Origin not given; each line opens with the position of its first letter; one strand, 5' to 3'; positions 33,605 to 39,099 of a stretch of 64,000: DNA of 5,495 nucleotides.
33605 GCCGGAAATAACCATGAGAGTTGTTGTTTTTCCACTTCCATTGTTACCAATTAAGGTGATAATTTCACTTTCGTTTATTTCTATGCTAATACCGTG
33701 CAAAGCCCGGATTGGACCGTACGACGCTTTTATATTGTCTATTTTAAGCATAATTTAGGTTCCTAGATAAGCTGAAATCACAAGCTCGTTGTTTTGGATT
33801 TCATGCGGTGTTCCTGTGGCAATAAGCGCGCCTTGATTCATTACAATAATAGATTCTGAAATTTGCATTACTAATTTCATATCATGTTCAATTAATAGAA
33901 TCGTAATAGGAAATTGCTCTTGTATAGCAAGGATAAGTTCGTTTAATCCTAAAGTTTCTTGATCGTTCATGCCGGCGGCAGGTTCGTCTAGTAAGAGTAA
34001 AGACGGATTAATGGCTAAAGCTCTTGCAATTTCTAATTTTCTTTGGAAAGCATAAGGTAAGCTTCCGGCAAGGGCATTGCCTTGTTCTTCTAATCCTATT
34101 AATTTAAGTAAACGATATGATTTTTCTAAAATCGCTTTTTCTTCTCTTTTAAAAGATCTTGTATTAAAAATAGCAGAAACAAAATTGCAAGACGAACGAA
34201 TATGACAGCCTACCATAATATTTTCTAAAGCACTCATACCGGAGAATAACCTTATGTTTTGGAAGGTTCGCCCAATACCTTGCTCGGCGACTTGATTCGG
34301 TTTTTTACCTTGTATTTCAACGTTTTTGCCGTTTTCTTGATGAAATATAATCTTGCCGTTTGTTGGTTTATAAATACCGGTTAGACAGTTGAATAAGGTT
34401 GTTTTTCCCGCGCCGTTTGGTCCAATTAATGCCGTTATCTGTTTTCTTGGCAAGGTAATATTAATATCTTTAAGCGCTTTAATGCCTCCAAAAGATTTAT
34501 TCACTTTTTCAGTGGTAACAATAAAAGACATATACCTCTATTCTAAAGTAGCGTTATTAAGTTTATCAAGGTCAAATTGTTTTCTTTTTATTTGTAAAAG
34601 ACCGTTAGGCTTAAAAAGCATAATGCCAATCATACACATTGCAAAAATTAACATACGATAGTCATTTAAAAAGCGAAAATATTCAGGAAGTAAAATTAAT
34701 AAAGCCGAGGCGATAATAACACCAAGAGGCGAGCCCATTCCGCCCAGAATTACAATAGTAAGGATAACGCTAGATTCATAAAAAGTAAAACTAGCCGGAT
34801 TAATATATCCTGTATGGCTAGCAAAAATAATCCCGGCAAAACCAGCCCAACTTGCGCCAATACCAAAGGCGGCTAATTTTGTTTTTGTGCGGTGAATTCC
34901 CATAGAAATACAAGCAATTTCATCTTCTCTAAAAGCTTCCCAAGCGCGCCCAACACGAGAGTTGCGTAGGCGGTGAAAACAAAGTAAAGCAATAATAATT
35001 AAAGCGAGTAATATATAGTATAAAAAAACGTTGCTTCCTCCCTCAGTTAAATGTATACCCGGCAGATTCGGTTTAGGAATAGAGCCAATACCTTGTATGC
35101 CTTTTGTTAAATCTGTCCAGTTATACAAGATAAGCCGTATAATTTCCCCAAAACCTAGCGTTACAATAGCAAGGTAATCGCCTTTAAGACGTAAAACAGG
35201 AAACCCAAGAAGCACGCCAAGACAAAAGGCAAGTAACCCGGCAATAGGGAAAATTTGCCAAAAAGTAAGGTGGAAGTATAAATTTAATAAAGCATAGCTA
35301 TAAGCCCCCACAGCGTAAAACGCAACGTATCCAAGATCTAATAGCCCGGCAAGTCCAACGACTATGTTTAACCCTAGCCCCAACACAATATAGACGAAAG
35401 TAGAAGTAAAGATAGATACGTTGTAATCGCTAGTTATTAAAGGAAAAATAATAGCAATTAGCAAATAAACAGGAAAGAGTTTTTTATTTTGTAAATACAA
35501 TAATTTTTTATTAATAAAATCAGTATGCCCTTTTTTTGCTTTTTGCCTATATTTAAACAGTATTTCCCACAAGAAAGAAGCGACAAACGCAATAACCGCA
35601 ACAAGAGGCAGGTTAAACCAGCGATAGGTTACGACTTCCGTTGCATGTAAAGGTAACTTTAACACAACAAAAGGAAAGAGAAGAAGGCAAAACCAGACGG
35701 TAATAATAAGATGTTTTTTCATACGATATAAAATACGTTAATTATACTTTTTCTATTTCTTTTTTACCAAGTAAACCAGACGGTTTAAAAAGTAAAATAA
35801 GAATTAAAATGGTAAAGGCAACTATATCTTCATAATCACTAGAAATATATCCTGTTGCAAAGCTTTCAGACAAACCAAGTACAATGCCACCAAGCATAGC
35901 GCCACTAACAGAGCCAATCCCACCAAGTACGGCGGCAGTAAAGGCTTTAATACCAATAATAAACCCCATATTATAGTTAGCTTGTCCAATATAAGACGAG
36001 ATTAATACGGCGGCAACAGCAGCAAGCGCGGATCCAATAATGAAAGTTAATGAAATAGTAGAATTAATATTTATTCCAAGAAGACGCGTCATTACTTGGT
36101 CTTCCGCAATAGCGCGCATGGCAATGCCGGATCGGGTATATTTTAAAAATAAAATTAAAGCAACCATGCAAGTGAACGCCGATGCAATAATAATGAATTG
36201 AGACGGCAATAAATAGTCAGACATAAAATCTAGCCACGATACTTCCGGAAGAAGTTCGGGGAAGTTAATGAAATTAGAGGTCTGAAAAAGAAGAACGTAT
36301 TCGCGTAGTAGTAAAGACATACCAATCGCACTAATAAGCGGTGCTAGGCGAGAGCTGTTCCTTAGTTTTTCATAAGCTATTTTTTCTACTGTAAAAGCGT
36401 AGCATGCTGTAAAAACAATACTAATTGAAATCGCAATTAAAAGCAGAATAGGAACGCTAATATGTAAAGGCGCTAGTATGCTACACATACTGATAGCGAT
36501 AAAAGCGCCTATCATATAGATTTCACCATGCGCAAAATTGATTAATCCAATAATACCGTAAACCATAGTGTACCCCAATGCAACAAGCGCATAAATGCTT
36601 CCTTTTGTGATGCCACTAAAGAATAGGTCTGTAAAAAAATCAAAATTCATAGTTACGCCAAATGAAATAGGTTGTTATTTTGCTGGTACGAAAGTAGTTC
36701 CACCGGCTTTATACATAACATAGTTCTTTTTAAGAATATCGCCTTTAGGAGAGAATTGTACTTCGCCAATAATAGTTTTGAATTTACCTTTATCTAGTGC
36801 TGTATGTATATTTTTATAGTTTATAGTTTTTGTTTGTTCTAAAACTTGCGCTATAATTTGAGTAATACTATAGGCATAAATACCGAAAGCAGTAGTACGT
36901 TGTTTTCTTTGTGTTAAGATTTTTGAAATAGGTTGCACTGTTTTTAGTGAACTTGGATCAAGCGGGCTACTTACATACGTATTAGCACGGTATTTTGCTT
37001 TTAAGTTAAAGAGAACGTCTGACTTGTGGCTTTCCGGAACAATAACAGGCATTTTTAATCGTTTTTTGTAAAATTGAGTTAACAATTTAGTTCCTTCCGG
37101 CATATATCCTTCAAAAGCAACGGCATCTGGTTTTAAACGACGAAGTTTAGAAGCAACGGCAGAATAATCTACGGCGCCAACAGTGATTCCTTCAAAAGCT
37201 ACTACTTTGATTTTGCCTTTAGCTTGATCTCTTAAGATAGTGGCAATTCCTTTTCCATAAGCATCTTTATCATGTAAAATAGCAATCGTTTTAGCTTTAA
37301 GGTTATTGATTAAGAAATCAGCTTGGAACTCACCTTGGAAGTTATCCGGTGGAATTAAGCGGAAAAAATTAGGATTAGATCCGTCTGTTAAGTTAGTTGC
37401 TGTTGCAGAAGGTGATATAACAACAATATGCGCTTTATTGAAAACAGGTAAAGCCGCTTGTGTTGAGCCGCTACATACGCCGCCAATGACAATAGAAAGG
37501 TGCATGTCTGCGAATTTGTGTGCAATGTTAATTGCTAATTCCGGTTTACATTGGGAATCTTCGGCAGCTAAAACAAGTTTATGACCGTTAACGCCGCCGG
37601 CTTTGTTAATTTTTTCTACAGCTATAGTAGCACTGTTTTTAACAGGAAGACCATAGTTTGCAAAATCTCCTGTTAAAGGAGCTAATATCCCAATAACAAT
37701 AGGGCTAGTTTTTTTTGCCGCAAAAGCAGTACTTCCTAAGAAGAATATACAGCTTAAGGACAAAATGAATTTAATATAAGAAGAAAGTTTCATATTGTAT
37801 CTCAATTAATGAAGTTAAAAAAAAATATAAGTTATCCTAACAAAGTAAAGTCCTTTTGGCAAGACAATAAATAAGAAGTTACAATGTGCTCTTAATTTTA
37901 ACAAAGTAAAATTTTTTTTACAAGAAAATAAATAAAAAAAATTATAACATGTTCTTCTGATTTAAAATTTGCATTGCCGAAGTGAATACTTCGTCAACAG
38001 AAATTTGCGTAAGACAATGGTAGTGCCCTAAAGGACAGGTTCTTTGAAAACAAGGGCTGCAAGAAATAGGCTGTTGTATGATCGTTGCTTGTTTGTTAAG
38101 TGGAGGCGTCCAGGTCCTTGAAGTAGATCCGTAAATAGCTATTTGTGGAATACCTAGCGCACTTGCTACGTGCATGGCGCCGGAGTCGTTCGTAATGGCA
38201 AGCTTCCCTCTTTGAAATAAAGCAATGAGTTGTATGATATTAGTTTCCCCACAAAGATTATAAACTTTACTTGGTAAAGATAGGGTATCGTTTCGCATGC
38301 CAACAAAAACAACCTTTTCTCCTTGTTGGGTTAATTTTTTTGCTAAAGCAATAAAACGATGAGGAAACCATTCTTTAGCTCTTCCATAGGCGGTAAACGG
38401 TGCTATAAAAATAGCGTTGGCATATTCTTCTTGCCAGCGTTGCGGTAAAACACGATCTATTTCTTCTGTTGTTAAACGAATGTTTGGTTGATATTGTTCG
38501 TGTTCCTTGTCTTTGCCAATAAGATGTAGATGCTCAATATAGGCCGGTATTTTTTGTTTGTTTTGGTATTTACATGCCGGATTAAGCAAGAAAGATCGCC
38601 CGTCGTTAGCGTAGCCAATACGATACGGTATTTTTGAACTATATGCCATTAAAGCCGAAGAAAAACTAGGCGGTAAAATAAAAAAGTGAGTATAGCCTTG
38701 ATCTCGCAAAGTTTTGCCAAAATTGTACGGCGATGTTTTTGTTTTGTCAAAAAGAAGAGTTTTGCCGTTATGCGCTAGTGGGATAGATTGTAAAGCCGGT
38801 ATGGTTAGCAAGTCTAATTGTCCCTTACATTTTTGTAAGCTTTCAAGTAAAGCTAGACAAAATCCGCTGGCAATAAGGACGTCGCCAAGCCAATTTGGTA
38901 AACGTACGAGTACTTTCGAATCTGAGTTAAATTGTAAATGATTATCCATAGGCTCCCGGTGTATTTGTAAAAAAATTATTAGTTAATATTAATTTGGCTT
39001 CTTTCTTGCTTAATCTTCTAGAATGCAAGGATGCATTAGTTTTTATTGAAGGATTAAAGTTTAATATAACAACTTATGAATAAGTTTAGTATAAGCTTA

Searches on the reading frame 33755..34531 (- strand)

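Call 22: search_protein_families(library=ncbifam, proteins=[window:33755-34531:-], max_evalue=1e-10)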
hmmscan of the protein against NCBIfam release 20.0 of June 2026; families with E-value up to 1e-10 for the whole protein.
window:33755-34531:- (258 aa): 161 families (the best 25 are shown)
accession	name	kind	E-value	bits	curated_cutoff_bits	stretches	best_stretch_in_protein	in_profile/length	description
NF008449.1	PRK11300.1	equivalog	2e-87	292.6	362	1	5-257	6-253/255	high-affinity branched-chain amino acid ABC transporter ATP-binding protein LivG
TIGR03411.1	urea_trans_UrtD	equivalog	1.8e-58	198.1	304.1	1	4-258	2-242/242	urea ABC transporter ATP-binding protein UrtD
TIGR00968.1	3a0106s01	subfamily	5.8e-39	134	342.75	1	7-248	3-221/237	sulfate ABC transporter ATP-binding protein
TIGR04406.1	LPS_export_lptB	equivalog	5.4e-38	130.6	240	1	6-257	3-234/239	LPS export ABC transporter ATP-binding protein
TIGR01188.1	drrA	subfamily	2.9e-37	128.6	312.45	1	12-247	1-213/302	daunorubicin resistance ABC transporter, ATP-binding protein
TIGR02315.1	ABC_phnC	equivalog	3.9e-37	128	266.1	1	5-250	2-238/243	phosphonate ABC transporter ATP-binding protein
TIGR03265.1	PhnT2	equivalog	6.8e-37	127.5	457.7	1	5-248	5-225/353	putative 2-aminoethylphosphonate ABC transporter ATP-binding protein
NF041861.1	YtfR_transport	equivalog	9.4e-37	126.5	850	1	5-252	2-231/492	galactofuranose ABC transporter, ATP-binding protein YtfR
TIGR03410.1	urea_trans_UrtE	equivalog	1.1e-36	126.5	285.8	1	7-249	3-223/230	urea ABC transporter ATP-binding subunit UrtE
NF040905.2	GguA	equivalog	3.8e-36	124.5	810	1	6-248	3-231/500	multiple monosaccharide ABC transporter ATP-binding protein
TIGR00972.1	3a0107s01c2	equivalog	1.7e-35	122.6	343.2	1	5-248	2-233/248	phosphate ABC transporter ATP-binding protein PstB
TIGR04521.1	ECF_ATPase_2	equivalog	2.5e-35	121.9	330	2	121-249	107-236/279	energy-coupling factor transporter ATPase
NF007253.0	PRK09700.1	equivalog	2.8e-35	121.9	772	1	4-251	5-238/510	D-allose ABC transporter ATP-binding protein AlsA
NF043075.1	MMSYN1_0197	equivalog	4.1e-35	121.3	550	1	4-248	2-223/341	spermidine/putrescine ABC transporter ATP-binding protein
NF008030.0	PRK10762.1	equivalog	4.5e-34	118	745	1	4-251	4-234/501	ribose ABC transporter ATP-binding protein RbsA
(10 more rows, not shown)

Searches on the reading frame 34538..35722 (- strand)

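Call 22: search_protein_families(library=ncbifam, proteins=[window:34538-35722:-], max_evalue=1e-10)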
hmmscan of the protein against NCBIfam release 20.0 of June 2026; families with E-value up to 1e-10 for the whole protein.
window:34538-35722:- (394 aa): 4 families
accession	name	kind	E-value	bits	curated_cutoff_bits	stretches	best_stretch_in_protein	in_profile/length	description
NF008450.0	PRK11301.1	subfamily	5.9e-120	401.5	366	2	3-226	8-236/418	high-affinity branched-chain amino acid ABC transporter permease LivM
TIGR03408.1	urea_trans_UrtC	equivalog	3.3e-27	96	296.2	1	151-376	89-311/313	urea ABC transporter permease subunit UrtC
TIGR03727.1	urea_t_UrtC_arc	equivalog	4.6e-27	94.9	575.55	1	82-381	31-343/369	urea ABC transporter, permease protein UrtC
TIGR03409.1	urea_trans_UrtB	equivalog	2.3e-15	57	250.3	1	109-379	12-289/291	urea ABC transporter permease subunit UrtB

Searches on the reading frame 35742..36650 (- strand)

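Call 22: search_protein_families(library=ncbifam, proteins=[window:35742-36650:-], max_evalue=1e-10)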
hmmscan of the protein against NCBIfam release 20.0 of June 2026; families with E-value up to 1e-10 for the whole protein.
window:35742-36650:- (302 aa): 3 families
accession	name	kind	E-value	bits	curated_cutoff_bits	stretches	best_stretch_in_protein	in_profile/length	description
NF008011.0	PRK10740.1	equivalog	6.5e-88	295.3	379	1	3-302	5-308/308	high-affinity branched-chain amino acid ABC transporter permease LivH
TIGR03409.1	urea_trans_UrtB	equivalog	7.8e-44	150.5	250.3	1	9-297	3-289/291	urea ABC transporter permease subunit UrtB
TIGR03622.1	urea_t_UrtB_arc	equivalog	8.4e-22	77.8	374.25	1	20-296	14-279/284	urea ABC transporter, permease protein UrtB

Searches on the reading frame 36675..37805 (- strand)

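Call 22: search_protein_families(library=ncbifam, proteins=[window:36675-37805:-], max_evalue=1e-10)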
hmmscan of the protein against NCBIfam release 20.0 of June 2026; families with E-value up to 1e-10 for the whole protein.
window:36675-37805:- (376 aa): 2 families
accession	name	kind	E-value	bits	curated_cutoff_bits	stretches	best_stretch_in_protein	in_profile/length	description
NF011933.0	PRK15404.1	subfamily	8.7e-73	245.5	477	1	29-366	22-359/370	high-affinity branched-chain amino acid ABC transporter substrate-binding protein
TIGR03407.1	urea_ABC_UrtA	exception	2.5e-20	72.7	492.75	1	36-362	1-334/361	urea ABC transporter substrate-binding protein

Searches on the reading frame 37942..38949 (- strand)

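Call 7: search_protein_families(library=ncbifam, proteins=[window:37942-38949:-])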
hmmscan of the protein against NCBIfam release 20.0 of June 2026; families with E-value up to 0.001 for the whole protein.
window:37942-38949:- (335 aa): 5 families
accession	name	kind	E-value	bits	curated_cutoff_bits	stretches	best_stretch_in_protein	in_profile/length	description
TIGR02195.1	heptsyl_trn_II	equivalog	5.4e-58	196.7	134.6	1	12-329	1-338/339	lipopolysaccharide heptosyltransferase II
NF008162.0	PRK10916.1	equivalog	1.2e-33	116.8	569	1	15-330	5-344/348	ADP-heptose--LPS heptosyltransferase RfaF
TIGR02193.1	heptsyl_trn_I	equivalog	7.4e-09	35.3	185.3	1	142-290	145-298/320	lipopolysaccharide heptosyltransferase I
TIGR02201.1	heptsyl_trn_III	equivalog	8.2e-08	31.7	170.2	1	227-290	240-304/344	putative lipopolysaccharide heptosyltransferase III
NF007742.0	PRK10422.1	equivalog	1.3e-07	30.8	467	1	191-288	196-304/352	lipopolysaccharide core heptosyltransferase RfaQ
